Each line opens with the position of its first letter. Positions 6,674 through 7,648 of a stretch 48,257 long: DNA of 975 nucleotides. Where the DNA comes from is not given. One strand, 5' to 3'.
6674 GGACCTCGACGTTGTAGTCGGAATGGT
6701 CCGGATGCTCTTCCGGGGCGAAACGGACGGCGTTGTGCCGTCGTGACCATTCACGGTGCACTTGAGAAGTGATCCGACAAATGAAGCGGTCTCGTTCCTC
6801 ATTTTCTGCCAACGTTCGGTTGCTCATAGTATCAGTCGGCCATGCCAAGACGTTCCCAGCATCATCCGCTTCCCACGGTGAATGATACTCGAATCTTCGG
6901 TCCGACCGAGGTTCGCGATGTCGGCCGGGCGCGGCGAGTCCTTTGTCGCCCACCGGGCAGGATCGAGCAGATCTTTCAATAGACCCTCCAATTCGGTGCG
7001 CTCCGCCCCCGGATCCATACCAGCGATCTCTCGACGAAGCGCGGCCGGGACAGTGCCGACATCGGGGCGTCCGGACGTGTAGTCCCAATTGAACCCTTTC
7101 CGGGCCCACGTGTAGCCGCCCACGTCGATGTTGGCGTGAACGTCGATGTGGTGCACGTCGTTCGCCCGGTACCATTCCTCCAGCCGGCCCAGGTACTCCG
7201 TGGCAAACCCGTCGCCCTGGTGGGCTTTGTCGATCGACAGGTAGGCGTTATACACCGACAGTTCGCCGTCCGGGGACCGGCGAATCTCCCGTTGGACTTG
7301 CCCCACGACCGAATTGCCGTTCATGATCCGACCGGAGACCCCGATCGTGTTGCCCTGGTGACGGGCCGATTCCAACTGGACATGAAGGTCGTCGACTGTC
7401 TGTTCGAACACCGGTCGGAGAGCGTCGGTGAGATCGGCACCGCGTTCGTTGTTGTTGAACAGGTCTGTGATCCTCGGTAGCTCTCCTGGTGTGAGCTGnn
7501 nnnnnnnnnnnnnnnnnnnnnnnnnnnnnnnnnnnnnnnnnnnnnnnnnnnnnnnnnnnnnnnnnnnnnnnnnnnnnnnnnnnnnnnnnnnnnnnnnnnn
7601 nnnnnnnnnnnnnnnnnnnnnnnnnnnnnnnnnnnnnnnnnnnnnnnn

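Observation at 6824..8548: MuF-like minor capsid protein carrying a GNAT-like C-terminal domain: candidate virion-delivered effector or polymorphic toxin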

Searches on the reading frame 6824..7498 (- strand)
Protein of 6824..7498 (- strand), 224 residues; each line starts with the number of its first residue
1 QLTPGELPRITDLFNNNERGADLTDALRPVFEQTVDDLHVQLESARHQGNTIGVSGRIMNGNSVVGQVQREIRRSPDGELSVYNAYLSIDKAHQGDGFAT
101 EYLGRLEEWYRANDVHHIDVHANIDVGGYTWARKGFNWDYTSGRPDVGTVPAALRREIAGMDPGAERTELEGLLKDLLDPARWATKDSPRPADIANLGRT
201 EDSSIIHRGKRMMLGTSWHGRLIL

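Call 3: search_protein_families(library=pfam, proteins=[window:6824-7498:-], max_evalue=1)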
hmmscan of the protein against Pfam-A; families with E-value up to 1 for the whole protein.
window:6824-7498:- (224 aa): 1 family
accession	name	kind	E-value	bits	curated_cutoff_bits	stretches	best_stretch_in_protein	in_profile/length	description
PF00583.31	Acetyltransf_1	-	0.00089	20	20.7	1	36-120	17-98/116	Acetyltransferase (GNAT) family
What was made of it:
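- Checked: Acetyltransf_1 scores E=8.9e-4 and 20.0 bits, below the 20.7 cutoff (call 3).
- The Pfam GNAT score of this protein is just below threshold (call 3).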

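Call 4: search_protein_families(library=phrogs, proteins=[window:6824-7498:-], max_evalue=0.1)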
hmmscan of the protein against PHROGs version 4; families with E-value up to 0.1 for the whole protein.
window:6824-7498:- (224 aa): 4 families
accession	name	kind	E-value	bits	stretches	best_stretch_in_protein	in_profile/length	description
phrog_27103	-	unknown function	3.9e-08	33.5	1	65-141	404-483/626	-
phrog_25452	-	unknown function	2.2e-05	24.8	1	64-138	246-323/437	-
phrog_4611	-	head and packaging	0.024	13.9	1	89-139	521-573/710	minor head protein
phrog_18736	-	unknown function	0.075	14.1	0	100-150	6-58/118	-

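Call 7: search_dna_similar(query=window:6824-7498:-, collection=phages, mode=protein, max_rows=40, max_evalue=0.001)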
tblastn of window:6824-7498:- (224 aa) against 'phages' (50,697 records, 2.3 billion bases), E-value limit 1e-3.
Records with a match: 7; places in all: 9; records where one place covers at least 80% of the query: 1.
Best place of each record, by identity: <60% 7.
By first word of the organism name: Bacillus 5; Microbacterium 1; Exiguobacterium 1.
By host as written in the record: Bacillus cereus BGSC 6E1 2; Bacillus cereus 2; Microbacterium foliorum NRRL B-24224 1; Exiguobacterium alkaliphilum 1; Bacillus sp. S4 1.
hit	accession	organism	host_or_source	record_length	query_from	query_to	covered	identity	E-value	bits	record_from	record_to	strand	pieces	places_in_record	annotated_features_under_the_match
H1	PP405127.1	Microbacterium phage Jera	Microbacterium foliorum NRRL B-24224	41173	26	220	87%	30.1%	2e-14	77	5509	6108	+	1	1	5: capsid maturation protease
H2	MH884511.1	Exiguobacterium phage vB_EalM-132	Exiguobacterium alkaliphilum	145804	60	218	71%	27.4%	2e-8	59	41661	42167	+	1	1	hypothetical protein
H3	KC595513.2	Bacillus phage Shanette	Bacillus cereus BGSC 6E1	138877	65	224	71%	24.0%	4e-4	47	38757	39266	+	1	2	PE-PGRS family protein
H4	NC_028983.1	Bacillus phage Shanette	Bacillus cereus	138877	65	224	71%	24.0%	4e-4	47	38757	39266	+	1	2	PE-PGRS family protein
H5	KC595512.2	Bacillus phage JL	Bacillus cereus BGSC 6E1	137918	65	162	44%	34.3%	3e-5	50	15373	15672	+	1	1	although not included in this record, this repeat region also exists ... | hypothetical protein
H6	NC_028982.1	Bacillus phage JL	Bacillus cereus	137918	65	162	44%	34.3%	3e-5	50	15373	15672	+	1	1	although not included in this record, this repeat region also exists ... | hypothetical protein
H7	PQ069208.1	Bacillus phage S4-1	Bacillus sp. S4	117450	65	138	33%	31.2%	9e-4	45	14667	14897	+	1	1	record has no annotation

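Call 10: get_annotated_region(hit=H1, flank=6000)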
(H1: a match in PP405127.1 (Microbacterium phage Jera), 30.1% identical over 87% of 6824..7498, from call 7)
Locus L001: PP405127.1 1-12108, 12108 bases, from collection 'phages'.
description: Microbacterium phage Jera, complete genome.
organism: Microbacterium phage Jera (NCBI taxid 3128106)
taxonomy: Viruses; Duplodnaviria; Heunggongvirae; Uroviricota; Caudoviricetes
host: Microbacterium foliorum NRRL B-24224; source: soil; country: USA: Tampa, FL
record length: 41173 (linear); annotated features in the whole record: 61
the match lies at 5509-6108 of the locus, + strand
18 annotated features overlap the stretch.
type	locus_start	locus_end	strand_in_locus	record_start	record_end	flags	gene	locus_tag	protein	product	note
CDS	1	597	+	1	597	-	1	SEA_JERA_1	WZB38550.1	terminase small subunit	-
CDS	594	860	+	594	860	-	2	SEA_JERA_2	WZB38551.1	hypothetical protein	-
CDS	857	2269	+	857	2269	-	3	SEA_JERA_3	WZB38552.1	terminase large subunit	-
CDS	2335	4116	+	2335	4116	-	4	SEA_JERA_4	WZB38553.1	portal protein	-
CDS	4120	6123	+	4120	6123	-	5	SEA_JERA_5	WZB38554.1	capsid maturation protease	-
CDS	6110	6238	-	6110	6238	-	6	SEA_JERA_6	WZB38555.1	hypothetical protein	-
CDS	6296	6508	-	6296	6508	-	7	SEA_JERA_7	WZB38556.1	hypothetical protein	-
CDS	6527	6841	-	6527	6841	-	8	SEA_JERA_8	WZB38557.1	hypothetical protein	-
CDS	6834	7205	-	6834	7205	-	9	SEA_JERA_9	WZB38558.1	hypothetical protein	-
CDS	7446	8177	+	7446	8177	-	10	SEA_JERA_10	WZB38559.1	scaffolding protein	-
CDS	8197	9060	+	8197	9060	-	11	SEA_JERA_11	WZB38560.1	major capsid protein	-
CDS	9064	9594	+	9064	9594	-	12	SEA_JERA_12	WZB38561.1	hypothetical protein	-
CDS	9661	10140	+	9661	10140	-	13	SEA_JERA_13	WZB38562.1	head-to-tail adaptor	-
CDS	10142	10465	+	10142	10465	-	14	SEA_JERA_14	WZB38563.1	head-to-tail stopper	-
CDS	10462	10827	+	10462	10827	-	15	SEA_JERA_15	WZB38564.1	hypothetical protein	-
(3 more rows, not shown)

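Call 12: find_homologous_proteins(query=window:6824-7498:-, max_evalue=0.001)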
Query window:6824-7498:- (224 aa): 1 proteins with E <= 0.001 among 489 candidates.
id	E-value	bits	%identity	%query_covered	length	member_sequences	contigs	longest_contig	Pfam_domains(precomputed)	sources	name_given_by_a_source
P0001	6.3e-14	70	37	77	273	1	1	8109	-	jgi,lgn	jgi:GNAT superfamily N-acetyltransferase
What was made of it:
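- Tried and rejected: It found one protein (call 12).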

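Call 19: search_protein_representatives(protein=window:6824-7498:-)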
Query: 224 residues. Proteins with E-value up to 0.001 (for the whole library): 1759; up to 1e-10: 528; up to 1e-30: 18. The best 150 are listed.
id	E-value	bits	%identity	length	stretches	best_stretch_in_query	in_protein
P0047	8.7e-94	329.7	30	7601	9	53-223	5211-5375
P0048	2.4e-75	269.4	30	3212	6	50-220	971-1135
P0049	2.4e-66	240.0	33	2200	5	65-224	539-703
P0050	8.4e-64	231.6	34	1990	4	61-221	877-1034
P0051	2.3e-58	213.9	32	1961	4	46-220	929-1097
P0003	4.1e-54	199.9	53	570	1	7-222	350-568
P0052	3.0e-53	197.1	50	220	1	8-223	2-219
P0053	7.5e-47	176.2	33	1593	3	65-220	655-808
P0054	1.9e-41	158.5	28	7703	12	45-219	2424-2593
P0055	7.1e-39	150.1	34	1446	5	12-157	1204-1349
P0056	1.1e-34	136.5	36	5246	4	70-220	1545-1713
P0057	1.7e-34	135.8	32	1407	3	36-220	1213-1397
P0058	2.7e-34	135.1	39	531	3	50-141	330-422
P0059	3.3e-34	134.8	35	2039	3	60-221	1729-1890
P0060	1.7e-33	132.5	34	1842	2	47-221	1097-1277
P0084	7.4e-22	94.4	36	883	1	9-220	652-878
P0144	2.5e-18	82.8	31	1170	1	8-220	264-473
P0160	1.6e-17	80.2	38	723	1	34-222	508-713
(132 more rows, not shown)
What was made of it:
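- Up to 9-12 copies occur in single giant proteins (call 19), which is unusual for an enzyme.
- Tried and rejected: The exhaustive HMMER search was needed (call 19).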

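Call 21: search_protein_families(library=pfam, proteins=[P0049, P0050, P0051, P0053, P0055], max_evalue=0.001)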
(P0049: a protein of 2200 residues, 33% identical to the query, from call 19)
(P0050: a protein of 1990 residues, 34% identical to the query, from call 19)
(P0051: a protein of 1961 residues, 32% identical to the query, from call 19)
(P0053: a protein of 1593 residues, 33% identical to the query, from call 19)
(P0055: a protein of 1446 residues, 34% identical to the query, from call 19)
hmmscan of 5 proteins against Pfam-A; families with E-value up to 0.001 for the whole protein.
P0049 (2200 aa): 6 families
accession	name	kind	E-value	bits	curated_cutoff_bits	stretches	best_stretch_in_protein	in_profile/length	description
PF00583.31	Acetyltransf_1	-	1.4e-20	74.2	20.7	1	1348-1388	59-99/116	Acetyltransferase (GNAT) family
PF13508.13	Acetyltransf_7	-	7.8e-15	55.5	27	1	1344-1383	28-63/84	Acetyltransferase (GNAT) domain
PF13673.13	Acetyltransf_10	-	1.1e-14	54.9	23.6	0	1353-1390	56-95/128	Acetyltransferase (GNAT) domain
PF13302.13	Acetyltransf_3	-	1.5e-06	29.4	25.4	0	1844-1927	28-115/138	Acetyltransferase (GNAT) domain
PF15887.11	Peptidase_Mx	-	4.1e-05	23.6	27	0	859-950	86-172/236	Putative zinc-binding metallo-peptidase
PF14542.12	Acetyltransf_CG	-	0.00011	22.7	30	0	1352-1381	28-57/80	GCN5-related N-acetyl-transferase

P0050 (1990 aa): 4 families
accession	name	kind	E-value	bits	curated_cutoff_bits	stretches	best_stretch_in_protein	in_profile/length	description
PF00583.31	Acetyltransf_1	-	8.1e-16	58.8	20.7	1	1572-1645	32-104/116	Acetyltransferase (GNAT) family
PF13508.13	Acetyltransf_7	-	1.2e-12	48.4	27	1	1581-1643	10-68/84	Acetyltransferase (GNAT) domain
PF13673.13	Acetyltransf_10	-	8.6e-08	32.6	23.6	0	448-494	61-108/128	Acetyltransferase (GNAT) domain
PF14542.12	Acetyltransf_CG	-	3.4e-07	30.7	30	0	1593-1636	14-57/80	GCN5-related N-acetyl-transferase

P0051 (1961 aa): 8 families
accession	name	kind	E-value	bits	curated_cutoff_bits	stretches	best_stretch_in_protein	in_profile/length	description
PF06259.18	Abhydrolase_8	-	6e-16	59.1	20.5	1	7-172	14-172/178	Alpha/beta hydrolase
PF00583.31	Acetyltransf_1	-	1.1e-14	55.1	20.7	0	1195-1257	38-98/116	Acetyltransferase (GNAT) family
PF14542.12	Acetyltransf_CG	-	1.8e-07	31.6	30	0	1436-1490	9-58/80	GCN5-related N-acetyl-transferase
PF13673.13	Acetyltransf_10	-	3.3e-07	30.8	23.6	0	1223-1273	56-108/128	Acetyltransferase (GNAT) domain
PF15644.12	Gln_amidase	-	6.6e-07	30.8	24.1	0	750-807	57-112/114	Papain fold toxin 1, glutamine deamidase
PF09793.14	AD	-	5.5e-06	26.7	23.4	0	1280-1310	11-41/90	Anticodon-binding domain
PF13508.13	Acetyltransf_7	-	1.6e-05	25.6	27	0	1199-1257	12-67/84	Acetyltransferase (GNAT) domain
PF23209.2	IDM1_C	-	1.9e-05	25.2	33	0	1466-1508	67-109/140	Increased DNA methylation 1, C-terminal domain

P0053 (1593 aa): 4 families
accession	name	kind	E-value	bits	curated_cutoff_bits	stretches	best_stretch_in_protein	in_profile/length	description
PF00583.31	Acetyltransf_1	-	1.4e-09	38.7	20.7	0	200-255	59-116/116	Acetyltransferase (GNAT) family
PF03496.20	ADPrib_exo_Tox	-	1.4e-09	38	23.4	1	1498-1572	108-174/196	ADP-ribosyltransferase exoenzyme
PF13508.13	Acetyltransf_7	-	5.7e-07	30.3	27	0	197-242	28-70/84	Acetyltransferase (GNAT) domain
PF13673.13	Acetyltransf_10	-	2.6e-05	24.6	23.6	0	205-261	56-113/128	Acetyltransferase (GNAT) domain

P0055 (1446 aa): 4 families
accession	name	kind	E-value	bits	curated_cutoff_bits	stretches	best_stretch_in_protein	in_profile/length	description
PF06152.16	Phage_min_cap2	-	6.3e-15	55.4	26.3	1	150-334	150-356/366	Phage minor capsid protein 2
PF00583.31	Acetyltransf_1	-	1.6e-07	32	20.7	0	1275-1312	61-98/116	Acetyltransferase (GNAT) family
PF14542.12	Acetyltransf_CG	-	6e-07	30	30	0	1267-1307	20-58/80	GCN5-related N-acetyl-transferase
PF13508.13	Acetyltransf_7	-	6.4e-05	23.7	27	0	723-754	28-53/84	Acetyltransferase (GNAT) domain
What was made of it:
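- Checked: Multi-copy homologues pass the Pfam GNAT thresholds (call 21).
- Multi-copy homologues pass the Pfam GNAT cutoffs (call 21).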

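Call 38: predict_structure(alignment_id=A1)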
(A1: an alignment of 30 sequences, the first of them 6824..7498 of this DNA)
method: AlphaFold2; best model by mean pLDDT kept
length: 224 residues; sequences in the alignment: 30
mean_pLDDT: 93.2   pTM: 0.87
mean pLDDT of the five models: 93.2, 93.3, 92.9, 92.7, 92.5
residues with pLDDT >= 90: 191; 70-90: 25; 50-70: 8; < 50: 0
segments of 3 or more residues with pLDDT < 50: none
pLDDT, mean of each block of 10 residues (from residue 1): 76 91 96 96 97 98 97 98 93 90 95 97 82 95 94 97 96 97 95 94 85 93 97
secondary structure, 60 per line:
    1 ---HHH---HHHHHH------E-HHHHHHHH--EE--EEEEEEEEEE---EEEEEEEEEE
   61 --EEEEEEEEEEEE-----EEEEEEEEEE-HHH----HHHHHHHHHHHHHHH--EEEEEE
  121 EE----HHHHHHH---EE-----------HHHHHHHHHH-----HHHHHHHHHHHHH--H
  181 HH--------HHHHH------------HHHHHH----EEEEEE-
elements in order: H10-15 H24-31 E38-47 E51-60 E63-74 E80-89 H98-112 E115-122 H127-133 H150-159 H165-177 H191-195 H208-213 E218-223
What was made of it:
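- Closest known: Eukaryotic and archaeal protein N-terminal acetyltransferases. Different: The phage domain has an extra N-terminal beta-hairpin and an ~80-residue helical insertion before the last strand (call 38).
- Checked: The AlphaFold2 model has pLDDT 93.2 and pTM 0.87 (call 38).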

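Call 42: fold_search(model_id=the predicted structure, library=pdb)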
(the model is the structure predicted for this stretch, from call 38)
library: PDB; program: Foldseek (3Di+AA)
matches with E <= 10: 1518; with E <= 0.001: 126
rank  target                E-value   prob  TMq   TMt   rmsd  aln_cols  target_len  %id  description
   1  7l1k_A                2.3e-05  1.00  0.33  0.48   2.7        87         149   21  Cryo-EM structure of S. Pombe NatC complex with a Bisubstrate inhibitor and inositol hexaphosphate (released 2021-05-12)
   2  6yzz                  2.7e-05  1.00  0.34  0.49   2.5        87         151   15  Arabidopsis thaliana Naa50 in complex with AcCoA (released 2020-12-30)
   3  7mx2_A                4.4e-05  1.00  0.33  0.47   2.6        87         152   17  Cryo-EM structure of human ternary NatC complex with a Bisubstrate inhibitor (released 2022-12-14)
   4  9cr5_B                4.4e-05  1.00  0.34  0.43   7.8       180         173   17  Crystal structure of GNAT superfamily acetyltransferase PA2271 from Pseudomonas aeruginosa (released 2025-05-28)
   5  9cr5_A                4.7e-05  1.00  0.34  0.43  10.0       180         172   16  Crystal structure of GNAT superfamily acetyltransferase PA2271 from Pseudomonas aeruginosa (released 2025-05-28)
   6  1bo4_B                8.1e-05  1.00  0.29  0.46   2.9        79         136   19  CRYSTAL STRUCTURE OF A GCN5-RELATED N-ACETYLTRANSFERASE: SERRATIA MARESCENS AMINOGLYCOSIDE 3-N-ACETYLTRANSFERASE (released 1998-10-07)
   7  6z00_A                1.1e-04  1.00  0.34  0.47   2.5        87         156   15  Arabidopsis thaliana Naa50 in complex with bisubstrate analogue CoA-Ac-MVNAL (released 2020-12-30)
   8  4u9v                  1.2e-04  1.00  0.38  0.42   6.1       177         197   11  Crystal structure of NatD (Naa40p) bound to acetyl CoA (released 2015-01-28)
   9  5icw_C                1.2e-04  1.00  0.34  0.43   2.9       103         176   14  Crystal structure of human NatF (hNaa60) homodimer bound to Coenzyme A (released 2016-06-22)
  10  4x5k_A                1.3e-04  1.00  0.33  0.47   2.6        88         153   18  Human NAA50 complex with coenzyme A and an acetylated peptide (released 2015-12-16)
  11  9f1b_DC               1.5e-04  1.00  0.33  0.44   2.7        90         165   14  Mammalian ternary complex of a translating 80S ribosome, NAC and NatA/E (released 2024-08-21)
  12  6wfg_E                1.8e-04  1.00  0.32  0.45   2.7        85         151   19  Crystal structure of human Naa50 in complex with an inhibitor (compound 3) identified using DNA encoded library techno (released 2020-07-01)
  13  5h86                  2.0e-04  1.00  0.32  0.42   3.7        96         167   16  Human Gcn5 bound to butyryl-CoA (released 2016-03-23)
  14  9f1c_DC               2.2e-04  1.00  0.33  0.44   2.9        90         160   14  Mammalian quaternary complex of a translating 80S ribosome, NAC, MetAP1 and NatA/E (released 2024-08-21)
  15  7ak8_B                2.2e-04  1.00  0.33  0.47   3.1        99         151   19  Structure of Salmonella TacT1 toxin bound to TacA1 antitoxin C-terminal peptide (released 2021-08-18)
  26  7ak8_C                3.1e-04  1.00  0.33  0.47   3.1        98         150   19  Structure of Salmonella TacT1 toxin bound to TacA1 antitoxin C-terminal peptide (released 2021-08-18)
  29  9ilr_A                3.3e-04  1.00  0.34  0.47   2.9       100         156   18  The structure of the GmvT-GmvA-AcCoA ternary complex (released 2025-03-05)
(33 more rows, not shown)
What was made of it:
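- On TacT/AtaT/KacT-type GNAT toxins: TacT1 ranks 15 and GmvT ranks 29, with scores like those of dozens of unrelated GNATs (call 42).
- Closest known: GNAT toxin-antitoxin systems TacT-TacA, AtaT-AtaR, KacT-KacA, GmvT-GmvA. Same: These toxins appear among the structural neighbours (call 42).
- TacT1 (7ak8, E=2.2e-4), TacT2 and GmvT (9ilr) appear among the Foldseek hits (call 42).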

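Call 48: find_related_loci(query=A1, collection=viral_contigs, flank=4000)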
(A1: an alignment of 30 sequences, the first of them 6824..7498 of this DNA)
Query A1 (224 aa) in viral_contigs; peptide patterns used: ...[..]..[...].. (x = any residue, [..] = any of these).
296 stretches matched a pattern; 287 encode a relative of the query (tblastn E <= 1e-3); the best 80 are kept; 80 distinct loci.
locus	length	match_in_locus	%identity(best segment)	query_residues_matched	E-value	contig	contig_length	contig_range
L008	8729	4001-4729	35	5-224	3e-30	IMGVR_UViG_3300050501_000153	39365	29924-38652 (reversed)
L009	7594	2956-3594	34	23-224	4e-30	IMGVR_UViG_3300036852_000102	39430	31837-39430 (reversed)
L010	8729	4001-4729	35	5-224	3e-30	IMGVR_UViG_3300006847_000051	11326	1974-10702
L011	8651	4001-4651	35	30-221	1e-25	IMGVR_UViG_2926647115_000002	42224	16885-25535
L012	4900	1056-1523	37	59-220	1e-25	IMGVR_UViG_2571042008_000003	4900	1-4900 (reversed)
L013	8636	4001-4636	32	11-220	7e-25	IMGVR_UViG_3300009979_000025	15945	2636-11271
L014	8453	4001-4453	38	65-220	2e-24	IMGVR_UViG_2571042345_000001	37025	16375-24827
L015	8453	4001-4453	37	65-220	1e-24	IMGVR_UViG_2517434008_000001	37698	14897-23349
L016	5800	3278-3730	37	65-220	1e-24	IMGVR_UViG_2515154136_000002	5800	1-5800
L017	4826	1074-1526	37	65-220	1e-24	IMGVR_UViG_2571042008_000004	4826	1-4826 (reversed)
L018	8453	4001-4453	38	65-220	2e-24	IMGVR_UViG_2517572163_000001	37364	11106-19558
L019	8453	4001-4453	37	65-220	4e-24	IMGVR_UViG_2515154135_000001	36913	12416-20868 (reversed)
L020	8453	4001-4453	35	65-220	1e-23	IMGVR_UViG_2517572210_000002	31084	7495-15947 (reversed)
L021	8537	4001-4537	36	65-220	3e-23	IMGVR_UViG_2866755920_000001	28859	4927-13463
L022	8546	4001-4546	36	27-220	5e-23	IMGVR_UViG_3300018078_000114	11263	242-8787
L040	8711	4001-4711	30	12-224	5e-19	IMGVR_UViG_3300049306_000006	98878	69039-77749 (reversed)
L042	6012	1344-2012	30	8-220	1e-18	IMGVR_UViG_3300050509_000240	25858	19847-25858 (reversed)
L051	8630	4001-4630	28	31-220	4e-18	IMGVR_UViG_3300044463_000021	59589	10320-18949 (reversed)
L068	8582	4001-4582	30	31-220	5e-16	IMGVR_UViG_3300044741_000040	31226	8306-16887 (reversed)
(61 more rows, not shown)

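Call 52: search_protein_families(library=pfam, alignment_id=A3, max_evalue=0.001)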
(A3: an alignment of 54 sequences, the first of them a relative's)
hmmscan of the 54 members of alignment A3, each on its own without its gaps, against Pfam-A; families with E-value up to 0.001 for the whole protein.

A. member 1, L008:2558-4759:+ (733 aa): 0 families

B. families by the number of members that match (of 54 scanned): 10 families
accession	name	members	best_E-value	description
PF04233.19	Phage_Mu_F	14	2.8e-20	Phage Mu protein F like protein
PF06152.16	Phage_min_cap2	11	3.2e-75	Phage minor capsid protein 2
PF25310.1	VG15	3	2.5e-35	VG15 protein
PF00583.31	Acetyltransf_1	3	7.7e-06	Acetyltransferase (GNAT) family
PF03496.20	ADPrib_exo_Tox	2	2.1e-05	ADP-ribosyltransferase exoenzyme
PF06414.18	Zeta_toxin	1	5.2e-18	Zeta toxin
PF13671.12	AAA_33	1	1.4e-11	AAA domain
PF07498.18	Rho_N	1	1.5e-08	Rho termination factor, N-terminal domain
PF13508.13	Acetyltransf_7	1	0.00027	Acetyltransferase (GNAT) domain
PF13673.13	Acetyltransf_10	1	0.00033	Acetyltransferase (GNAT) domain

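Call 56: fold_search(model_id=the predicted structure, library=viral)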
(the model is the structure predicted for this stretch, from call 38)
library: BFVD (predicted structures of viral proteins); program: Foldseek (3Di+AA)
matches with E <= 10: 1221; with E <= 0.001: 35
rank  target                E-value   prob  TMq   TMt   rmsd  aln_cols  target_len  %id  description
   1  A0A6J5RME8            1.1e-14  1.00  0.67  0.21   3.7       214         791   23  Uncharacterized protein [uncultured Caudovirales phage]
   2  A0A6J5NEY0            1.4e-14  1.00  0.75  0.25   4.5       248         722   21  Uncharacterized protein [uncultured Caudovirales phage]
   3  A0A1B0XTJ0            5.6e-14  1.00  0.70  0.20   5.6       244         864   21  (no name in the UniProt tables at hand)
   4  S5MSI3                1.5e-11  1.00  0.59  0.33   5.7       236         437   21  PE-PGRS family protein [Bacillus phage JL]
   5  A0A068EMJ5            9.0e-11  1.00  0.63  0.29   6.5       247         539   20  Uncharacterized protein [Bacillus phage CP-51]
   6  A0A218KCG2            1.4e-10  1.00  0.58  0.22   7.5       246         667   20  (no name in the UniProt tables at hand)
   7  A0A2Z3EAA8            4.6e-10  1.00  0.59  0.27   9.3       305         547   18  (no name in the UniProt tables at hand)
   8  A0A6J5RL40            7.8e-08  1.00  0.40  0.27   5.1       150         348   17  Uncharacterized protein [uncultured Caudovirales phage]
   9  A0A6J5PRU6            1.9e-07  1.00  0.64  0.18   5.1       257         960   11  Uncharacterized protein [uncultured Caudovirales phage]
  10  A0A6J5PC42            2.3e-07  1.00  0.43  0.21   6.0       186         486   14  Phage head morphogenesis domain [uncultured Caudovirales phage]
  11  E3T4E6                1.5e-05  1.00  0.35  0.28  15.7       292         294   10  Uncharacterized protein [Cafeteria roenbergensis virus (strain BV-PW1)]
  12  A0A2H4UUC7            2.1e-05  1.00  0.35  0.50   2.6        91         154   21  N-acyltransferase [Bodo saltans virus]
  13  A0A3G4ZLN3            2.2e-05  1.00  0.35  0.42   3.3        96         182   20  N-acyltransferase [Terrestrivirus sp.]
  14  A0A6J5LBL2            3.0e-05  1.00  0.41  0.22   6.3       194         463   11  Uncharacterized protein [uncultured Caudovirales phage]
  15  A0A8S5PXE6            4.1e-05  1.00  0.37  0.55   4.1       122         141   16  N-acetyltransferase domain-containing protein [Myoviridae sp. ctgsk7]
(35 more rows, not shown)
